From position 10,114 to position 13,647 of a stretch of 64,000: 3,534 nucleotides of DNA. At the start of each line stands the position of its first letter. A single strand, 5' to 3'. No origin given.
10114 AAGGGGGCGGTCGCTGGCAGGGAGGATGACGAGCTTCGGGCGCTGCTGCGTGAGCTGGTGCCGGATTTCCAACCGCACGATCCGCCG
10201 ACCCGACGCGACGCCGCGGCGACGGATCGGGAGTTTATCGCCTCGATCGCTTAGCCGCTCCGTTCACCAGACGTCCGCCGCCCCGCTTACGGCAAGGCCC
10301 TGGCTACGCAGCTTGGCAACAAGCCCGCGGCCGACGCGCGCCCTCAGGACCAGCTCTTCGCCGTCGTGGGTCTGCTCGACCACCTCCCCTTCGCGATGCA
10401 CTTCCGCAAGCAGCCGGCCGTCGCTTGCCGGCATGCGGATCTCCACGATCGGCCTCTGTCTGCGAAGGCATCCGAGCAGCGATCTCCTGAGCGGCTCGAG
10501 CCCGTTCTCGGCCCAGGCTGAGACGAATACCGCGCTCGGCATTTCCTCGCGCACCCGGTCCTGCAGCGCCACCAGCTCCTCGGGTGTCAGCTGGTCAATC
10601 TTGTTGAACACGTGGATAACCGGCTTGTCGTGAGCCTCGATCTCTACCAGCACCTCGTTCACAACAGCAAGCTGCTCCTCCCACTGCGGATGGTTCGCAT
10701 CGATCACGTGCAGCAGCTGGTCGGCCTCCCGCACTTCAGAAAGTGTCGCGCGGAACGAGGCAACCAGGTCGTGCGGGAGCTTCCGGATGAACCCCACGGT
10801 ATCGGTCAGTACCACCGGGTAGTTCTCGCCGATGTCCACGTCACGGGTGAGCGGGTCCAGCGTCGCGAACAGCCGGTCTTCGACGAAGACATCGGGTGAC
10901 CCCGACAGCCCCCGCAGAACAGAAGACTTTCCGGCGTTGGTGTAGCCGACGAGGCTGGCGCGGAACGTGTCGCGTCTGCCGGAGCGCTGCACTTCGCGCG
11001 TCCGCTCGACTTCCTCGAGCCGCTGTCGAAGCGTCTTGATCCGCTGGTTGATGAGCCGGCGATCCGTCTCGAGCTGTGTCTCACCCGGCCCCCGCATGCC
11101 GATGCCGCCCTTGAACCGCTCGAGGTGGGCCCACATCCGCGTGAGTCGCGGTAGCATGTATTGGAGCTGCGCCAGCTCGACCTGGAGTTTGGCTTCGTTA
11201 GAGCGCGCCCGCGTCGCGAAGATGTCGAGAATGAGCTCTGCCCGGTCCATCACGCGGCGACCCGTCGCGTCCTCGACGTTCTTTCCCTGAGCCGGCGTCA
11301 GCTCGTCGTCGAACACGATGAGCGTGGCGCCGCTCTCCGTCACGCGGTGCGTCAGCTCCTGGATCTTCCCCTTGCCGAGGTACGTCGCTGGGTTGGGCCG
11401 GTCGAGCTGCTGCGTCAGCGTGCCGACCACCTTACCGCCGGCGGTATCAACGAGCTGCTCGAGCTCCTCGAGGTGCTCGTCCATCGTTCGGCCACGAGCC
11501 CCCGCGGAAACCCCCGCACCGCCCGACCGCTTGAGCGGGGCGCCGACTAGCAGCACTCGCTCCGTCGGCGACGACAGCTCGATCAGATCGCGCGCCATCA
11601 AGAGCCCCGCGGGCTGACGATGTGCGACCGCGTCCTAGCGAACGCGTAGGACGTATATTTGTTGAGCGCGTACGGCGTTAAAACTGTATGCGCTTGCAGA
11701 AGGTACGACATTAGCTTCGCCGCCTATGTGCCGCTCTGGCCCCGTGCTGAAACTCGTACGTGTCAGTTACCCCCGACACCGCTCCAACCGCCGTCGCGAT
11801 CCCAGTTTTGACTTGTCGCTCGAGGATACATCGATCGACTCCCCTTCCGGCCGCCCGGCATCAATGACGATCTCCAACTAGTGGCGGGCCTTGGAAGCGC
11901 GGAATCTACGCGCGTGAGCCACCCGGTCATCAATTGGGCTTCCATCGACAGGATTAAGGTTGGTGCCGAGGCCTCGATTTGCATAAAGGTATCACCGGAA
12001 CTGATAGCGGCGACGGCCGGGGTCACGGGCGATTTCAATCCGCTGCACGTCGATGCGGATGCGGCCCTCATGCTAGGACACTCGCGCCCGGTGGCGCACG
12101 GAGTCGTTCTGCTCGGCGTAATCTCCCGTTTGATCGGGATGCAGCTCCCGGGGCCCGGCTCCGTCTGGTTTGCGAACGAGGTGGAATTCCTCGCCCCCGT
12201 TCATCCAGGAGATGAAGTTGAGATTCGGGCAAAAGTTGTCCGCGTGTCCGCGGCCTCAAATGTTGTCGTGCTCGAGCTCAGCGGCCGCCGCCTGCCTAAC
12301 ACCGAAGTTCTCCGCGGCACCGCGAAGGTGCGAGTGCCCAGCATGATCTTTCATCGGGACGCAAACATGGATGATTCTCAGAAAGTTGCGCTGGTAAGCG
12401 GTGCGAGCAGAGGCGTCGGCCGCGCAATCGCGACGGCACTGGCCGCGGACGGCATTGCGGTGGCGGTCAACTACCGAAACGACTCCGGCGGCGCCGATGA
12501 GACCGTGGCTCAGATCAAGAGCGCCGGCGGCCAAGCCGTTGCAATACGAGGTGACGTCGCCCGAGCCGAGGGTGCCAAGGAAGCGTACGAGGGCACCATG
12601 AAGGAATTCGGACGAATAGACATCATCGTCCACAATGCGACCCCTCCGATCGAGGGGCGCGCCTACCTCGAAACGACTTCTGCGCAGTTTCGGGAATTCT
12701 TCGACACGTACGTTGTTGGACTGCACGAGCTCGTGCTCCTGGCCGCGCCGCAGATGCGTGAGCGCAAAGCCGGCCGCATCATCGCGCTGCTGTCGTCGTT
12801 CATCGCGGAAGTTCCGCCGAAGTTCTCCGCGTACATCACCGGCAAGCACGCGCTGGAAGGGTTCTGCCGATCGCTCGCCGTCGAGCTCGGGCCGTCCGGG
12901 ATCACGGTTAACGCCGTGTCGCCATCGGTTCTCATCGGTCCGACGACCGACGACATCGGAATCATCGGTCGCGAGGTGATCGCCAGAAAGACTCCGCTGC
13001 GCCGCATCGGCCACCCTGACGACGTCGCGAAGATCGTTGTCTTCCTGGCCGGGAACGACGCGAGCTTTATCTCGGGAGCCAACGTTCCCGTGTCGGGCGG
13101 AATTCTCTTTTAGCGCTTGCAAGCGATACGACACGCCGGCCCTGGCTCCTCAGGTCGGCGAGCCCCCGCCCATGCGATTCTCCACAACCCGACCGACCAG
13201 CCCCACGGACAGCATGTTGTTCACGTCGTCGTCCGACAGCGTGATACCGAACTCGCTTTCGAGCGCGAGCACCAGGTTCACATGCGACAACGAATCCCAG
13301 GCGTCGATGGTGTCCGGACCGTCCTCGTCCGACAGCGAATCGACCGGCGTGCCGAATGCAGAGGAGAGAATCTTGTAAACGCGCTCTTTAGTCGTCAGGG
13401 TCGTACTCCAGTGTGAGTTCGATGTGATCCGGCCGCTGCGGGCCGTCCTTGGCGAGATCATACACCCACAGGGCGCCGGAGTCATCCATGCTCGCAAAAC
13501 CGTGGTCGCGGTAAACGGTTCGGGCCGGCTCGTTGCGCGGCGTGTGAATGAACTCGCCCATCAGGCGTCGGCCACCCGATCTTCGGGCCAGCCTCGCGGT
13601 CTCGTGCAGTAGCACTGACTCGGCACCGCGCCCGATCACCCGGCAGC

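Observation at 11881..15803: Compact ACP-centred acyl-building module without ketosynthase or ligase: FkbH-like loader + ACP + MaoC-SDR fusion + GNAT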

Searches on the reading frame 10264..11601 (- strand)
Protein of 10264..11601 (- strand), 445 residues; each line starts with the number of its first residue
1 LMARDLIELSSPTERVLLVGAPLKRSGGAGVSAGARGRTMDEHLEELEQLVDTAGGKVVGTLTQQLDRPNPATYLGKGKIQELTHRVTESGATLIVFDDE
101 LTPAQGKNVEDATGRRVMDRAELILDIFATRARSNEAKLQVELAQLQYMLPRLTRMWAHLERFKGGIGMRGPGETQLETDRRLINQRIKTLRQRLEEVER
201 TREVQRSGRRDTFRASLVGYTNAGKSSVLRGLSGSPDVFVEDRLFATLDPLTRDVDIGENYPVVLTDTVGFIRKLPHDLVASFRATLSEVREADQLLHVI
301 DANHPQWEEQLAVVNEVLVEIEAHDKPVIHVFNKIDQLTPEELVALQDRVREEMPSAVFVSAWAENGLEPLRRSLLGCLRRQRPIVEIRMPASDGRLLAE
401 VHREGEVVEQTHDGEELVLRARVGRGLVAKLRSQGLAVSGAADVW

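Call 4: search_protein_families(library=pfam, proteins=[window:10264-11601:-], max_evalue=0.01)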
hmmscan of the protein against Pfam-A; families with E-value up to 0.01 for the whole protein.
window:10264-11601:- (445 aa): 10 families
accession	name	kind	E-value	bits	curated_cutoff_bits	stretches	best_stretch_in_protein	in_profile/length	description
PF16360.10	GTP-bdg_M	-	1.6e-34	118.7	29.5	1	131-209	1-79/79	GTP-binding GTPase Middle Region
PF13167.11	GTP-bdg_N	-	3.9e-33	114.3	25.4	1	42-129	2-89/89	GTP-binding GTPase N-terminal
PF01926.29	MMR_HSR1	-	2.4e-20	73.2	21.9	1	215-334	2-113/113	50S ribosome-binding GTPase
PF03193.22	RsgA_GTPase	-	6.5e-05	23.2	30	1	292-375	22-104/174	RsgA GTPase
PF16897.10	MMR_HSR1_Xtn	-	0.00011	22.5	35.2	1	326-374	56-99/106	C-terminal region of MMR_HSR1 domain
PF05622.17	HOOK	-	0.004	16.4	35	0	175-211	308-344/514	HOOK protein coiled-coil region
PF04670.18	Gtr1_RagA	-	0.0065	16.4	22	0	217-354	4-140/232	Gtr1/RagA G protein conserved region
PF00009.33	GTP_EFTU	-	0.0067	16.5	26.5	0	290-375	90-182/188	Elongation factor Tu GTP binding domain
PF02421.24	FeoB_N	-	0.0086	16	27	0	215-372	3-153/156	Ferrous iron transport protein B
PF00350.29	Dynamin_N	-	0.01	16.3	27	0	217-235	3-21/168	Dynamin family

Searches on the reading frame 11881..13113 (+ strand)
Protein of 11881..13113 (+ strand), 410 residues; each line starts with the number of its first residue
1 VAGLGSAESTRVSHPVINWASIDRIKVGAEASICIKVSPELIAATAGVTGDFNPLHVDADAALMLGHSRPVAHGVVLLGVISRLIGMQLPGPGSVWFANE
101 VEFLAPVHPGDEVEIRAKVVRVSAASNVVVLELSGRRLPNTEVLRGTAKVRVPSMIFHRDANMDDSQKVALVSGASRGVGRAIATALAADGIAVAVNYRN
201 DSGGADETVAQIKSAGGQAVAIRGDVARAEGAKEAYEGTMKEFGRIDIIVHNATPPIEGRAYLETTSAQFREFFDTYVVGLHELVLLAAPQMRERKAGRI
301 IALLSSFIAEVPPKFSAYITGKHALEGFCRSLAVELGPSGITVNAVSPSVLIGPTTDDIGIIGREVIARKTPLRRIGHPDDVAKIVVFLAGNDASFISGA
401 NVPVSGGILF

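Call 4: search_protein_families(library=pfam, proteins=[window:11881-13113:+], max_evalue=0.01)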
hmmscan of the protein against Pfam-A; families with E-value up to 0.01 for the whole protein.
window:11881-13113:+ (410 aa): 7 families
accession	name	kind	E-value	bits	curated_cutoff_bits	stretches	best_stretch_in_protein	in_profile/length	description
PF13561.12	adh_short_C2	-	3.5e-51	174.5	27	1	174-408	1-235/236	Enoyl-(Acyl carrier protein) reductase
PF00106.31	adh_short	-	8.7e-40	136.7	26.6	1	168-351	1-182/195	short chain dehydrogenase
PF01575.25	MaoC_dehydratas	-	3.8e-17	62.5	27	1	31-126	12-108/123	MaoC like domain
PF08659.16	KR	-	3e-08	34.2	22.6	1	170-332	3-163/180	KR domain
PF03061.28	4HBT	-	2e-05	25.2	20.6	1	91-132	28-69/79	Thioesterase superfamily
PF01370.27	Epimerase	-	0.0049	16.7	20.9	0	170-270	1-88/240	NAD dependent epimerase/dehydratase family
PF23441.1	SDR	-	0.005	16.7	27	1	169-351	9-194/258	SDR-like rossmann domain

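Call 5: search_protein_families(library=ncbifam, proteins=[window:11881-13113:+], max_evalue=0.01)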
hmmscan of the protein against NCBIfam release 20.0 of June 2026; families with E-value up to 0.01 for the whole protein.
window:11881-13113:+ (410 aa): 231 families (the best 25 are shown)
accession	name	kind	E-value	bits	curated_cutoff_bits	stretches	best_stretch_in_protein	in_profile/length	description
NF005559.1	PRK07231.1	subfamily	1.3e-52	178.8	215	1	166-409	3-248/249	glucose 1-dehydrogenase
NF009384.0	PRK12743.1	equivalog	4.3e-47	160.5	264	1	164-409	3-248/258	SDR family oxidoreductase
NF009466.0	PRK12826.1-2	subfamily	1.6e-46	158.8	222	1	167-407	3-243/248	3-oxoacyl-ACP reductase FabG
NF004818.0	PRK06172.1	equivalog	2.1e-46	158.3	336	1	166-408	6-250/253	SDR family oxidoreductase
TIGR01830.1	3oxo_ACP_reduc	equivalog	5.9e-46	157.1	297.75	1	170-408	1-238/239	3-oxoacyl-[acyl-carrier-protein] reductase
NF004778.0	PRK06124.1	equivalog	1.4e-45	155.7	303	1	166-409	10-253/256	SDR family oxidoreductase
NF005975.0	PRK08063.1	equivalog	3.5e-44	151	328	1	166-408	3-246/250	enoyl-[acyl-carrier-protein] reductase FabL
NF004198.0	PRK05653.1-3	equivalog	4.3e-44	150.8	296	1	166-408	6-246/248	3-oxoacyl-ACP reductase FabG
NF004791.0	PRK06138.1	equivalog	7e-44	150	312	1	165-409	3-250/252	SDR family oxidoreductase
NF009468.0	PRK12826.1-4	equivalog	1.5e-43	149.3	318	1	166-409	6-248/256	SDR family oxidoreductase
NF004200.0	PRK05653.1-5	equivalog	6.2e-43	147.1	273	1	168-408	3-241/242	3-oxoacyl-ACP reductase FabG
NF053807.1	RhamDHLra1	equivalog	4.3e-41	141.3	400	1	167-408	4-247/252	L-rhamnose 1-dehydrogenase Lra1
NF005873.0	PRK07814.1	equivalog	7.4e-41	140.3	346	1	167-409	10-252/263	SDR family oxidoreductase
NF006393.0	PRK08642.1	equivalog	5.1e-40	137.6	292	1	163-409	2-252/254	3-oxoacyl-ACP reductase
NF005400.0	PRK06947.1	equivalog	7.2e-40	136.8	367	1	166-407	5-251/252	SDR family oxidoreductase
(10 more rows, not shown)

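Call 8: search_solved_structures(query=window:11881-13113:+, max_evalue=1e-10)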
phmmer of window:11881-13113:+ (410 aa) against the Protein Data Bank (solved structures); distinct sequences matched with E-value up to 1e-10: 487 (the best 60 are shown).
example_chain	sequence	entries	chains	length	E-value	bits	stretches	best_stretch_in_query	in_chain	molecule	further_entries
4mow_A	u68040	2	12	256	3.1e-45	157.8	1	166-408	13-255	Glucose 1-dehydrogenase | Putative glucose 1-dehydrogenase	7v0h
3sj7_A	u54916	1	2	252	1.8e-39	138.9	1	166-408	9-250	3-oxoacyl-(Acyl-carrier-protein) reductase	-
3osu_A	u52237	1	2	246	4e-39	137.7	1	168-408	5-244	3-oxoacyl-[acyl-carrier-protein] reductase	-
6pzm_A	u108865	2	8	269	6.1e-38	133.8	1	157-408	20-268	3-ketoacyl-ACP reductase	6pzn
4yqy_A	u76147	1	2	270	1.8e-37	132.3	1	162-410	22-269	Putative Dehydrogenase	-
4rzh_A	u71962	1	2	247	6.1e-36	127.2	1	168-409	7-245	3-oxoacyl-[acyl-carrier protein] reductase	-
4dml_A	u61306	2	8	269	6e-35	124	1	166-409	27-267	3-oxoacyl-[acyl-carrier-protein] reductase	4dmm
3u5t_A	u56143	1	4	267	8.4e-35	123.5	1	162-409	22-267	3-oxoacyl-[acyl-carrier-protein] reductase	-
2uvd_A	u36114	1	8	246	2.6e-33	118.6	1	168-409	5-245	3-OXOACYL-(ACYL-CARRIER-PROTEIN) REDUCTASE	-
3v2g_A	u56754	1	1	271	9.2e-33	116.8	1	166-407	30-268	3-oxoacyl-[acyl-carrier-protein] reductase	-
4jig_A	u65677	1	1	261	2.7e-32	115.2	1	160-407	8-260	Dehydrogenase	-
5thq_G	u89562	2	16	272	5.9e-32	114.1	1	161-408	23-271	3-oxoacyl-ACP reductase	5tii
1ja9_A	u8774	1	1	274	7.4e-32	113.8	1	160-407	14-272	1,3,6,8-tetrahydroxynaphthalene reductase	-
6ux3_A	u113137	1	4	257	1.2e-31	113.1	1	167-409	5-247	Acetoin dehydrogenase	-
7djs_A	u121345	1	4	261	1.4e-31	112.9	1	166-408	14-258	SDR family oxidoreductase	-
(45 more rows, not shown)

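Call 40: find_related_loci(query=window:11881-13113:+, collection=metagenome_contigs, flank=6000)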
Query window:11881-13113:+ (410 aa) in metagenome_contigs; peptide patterns used: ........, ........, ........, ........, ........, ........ (x = any residue, [..] = any of these).
600 stretches matched a pattern (row limit reached: there are more); 469 encode a relative of the query (tblastn E <= 1e-3); the best 80 are kept; 80 distinct loci.
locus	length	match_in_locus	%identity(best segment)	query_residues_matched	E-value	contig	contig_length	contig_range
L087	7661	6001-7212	35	25-407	3e-71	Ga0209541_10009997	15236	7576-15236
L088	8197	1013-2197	33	16-410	1e-66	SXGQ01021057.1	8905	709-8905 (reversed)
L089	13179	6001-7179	35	16-407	1e-65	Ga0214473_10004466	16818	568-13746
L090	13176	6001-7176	36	17-407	2e-60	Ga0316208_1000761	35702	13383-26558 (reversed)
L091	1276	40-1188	36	21-407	2e-63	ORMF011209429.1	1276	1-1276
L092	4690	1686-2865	34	16-407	1e-56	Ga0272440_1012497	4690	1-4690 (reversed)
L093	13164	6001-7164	35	22-407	3e-55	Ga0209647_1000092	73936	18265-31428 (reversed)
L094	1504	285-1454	33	21-407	2e-55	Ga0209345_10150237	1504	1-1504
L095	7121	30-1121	36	46-408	4e-51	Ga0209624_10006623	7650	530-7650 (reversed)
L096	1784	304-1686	28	25-407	6e-52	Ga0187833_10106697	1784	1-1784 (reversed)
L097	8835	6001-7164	33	22-407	1e-49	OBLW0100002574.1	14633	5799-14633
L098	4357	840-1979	35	24-407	1e-47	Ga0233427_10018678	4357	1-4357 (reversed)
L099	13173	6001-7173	34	16-408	2e-46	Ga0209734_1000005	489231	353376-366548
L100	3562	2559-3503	27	25-348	3e-38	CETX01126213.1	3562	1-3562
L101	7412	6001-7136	36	21-407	6e-33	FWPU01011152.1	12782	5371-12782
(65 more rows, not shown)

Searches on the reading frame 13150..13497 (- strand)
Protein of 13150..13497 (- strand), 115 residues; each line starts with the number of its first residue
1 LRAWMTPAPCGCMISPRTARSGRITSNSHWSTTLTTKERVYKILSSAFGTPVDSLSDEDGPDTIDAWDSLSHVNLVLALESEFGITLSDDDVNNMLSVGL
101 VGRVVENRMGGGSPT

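Call 4: search_protein_families(library=pfam, proteins=[window:13150-13497:-], max_evalue=0.01)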
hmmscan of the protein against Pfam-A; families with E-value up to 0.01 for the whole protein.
window:13150-13497:- (115 aa): 1 family
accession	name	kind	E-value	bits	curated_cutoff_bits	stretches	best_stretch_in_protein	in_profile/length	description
PF00550.31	PP-binding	-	0.001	19.7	20.8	1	39-93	2-55/67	Phosphopantetheine attachment site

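Call 5: search_protein_families(library=ncbifam, proteins=[window:13150-13497:-], max_evalue=0.01)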
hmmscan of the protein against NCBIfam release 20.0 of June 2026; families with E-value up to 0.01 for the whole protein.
window:13150-13497:- (115 aa): 11 families
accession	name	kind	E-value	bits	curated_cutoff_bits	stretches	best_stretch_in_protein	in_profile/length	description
NF002148.0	PRK00982.1-2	subfamily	2e-08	34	71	1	36-107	5-76/79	acyl carrier protein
NF006031.0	PRK08172.1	equivalog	3e-07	31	76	1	38-109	7-78/82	acyl carrier protein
TIGR00517.1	acyl_carrier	equivalog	3.5e-06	26.8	70.45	1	67-107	35-75/77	acyl carrier protein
NF002151.0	PRK00982.1-5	equivalog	4.2e-06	26.8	92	1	37-99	5-67/78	acyl carrier protein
NF002149.0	PRK00982.1-3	equivalog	5.4e-06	26.3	106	1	37-98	5-66/78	acyl carrier protein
NF002150.0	PRK00982.1-4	subfamily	8.9e-06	25.9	66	1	39-107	9-77/80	acyl carrier protein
NF058660.1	cispen_ACP_AmcB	equivalog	5.9e-05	23.2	80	1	40-107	6-77/80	cispentacin biosynthesis acyl carrier protein AmcB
NF002147.0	PRK00982.1-1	equivalog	8e-05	22.4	84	1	67-101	39-73/83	acyl carrier protein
NF009104.0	PRK12449.1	equivalog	0.00028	20.8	70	1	66-99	36-69/80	acyl carrier protein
NF005480.0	PRK07081.1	equivalog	0.0028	17.5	72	1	50-95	17-61/83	acyl carrier protein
NF003464.0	PRK05087.1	equivalog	0.0045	17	68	1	36-91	3-58/78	D-alanine--poly(phosphoribitol) ligase subunit DltC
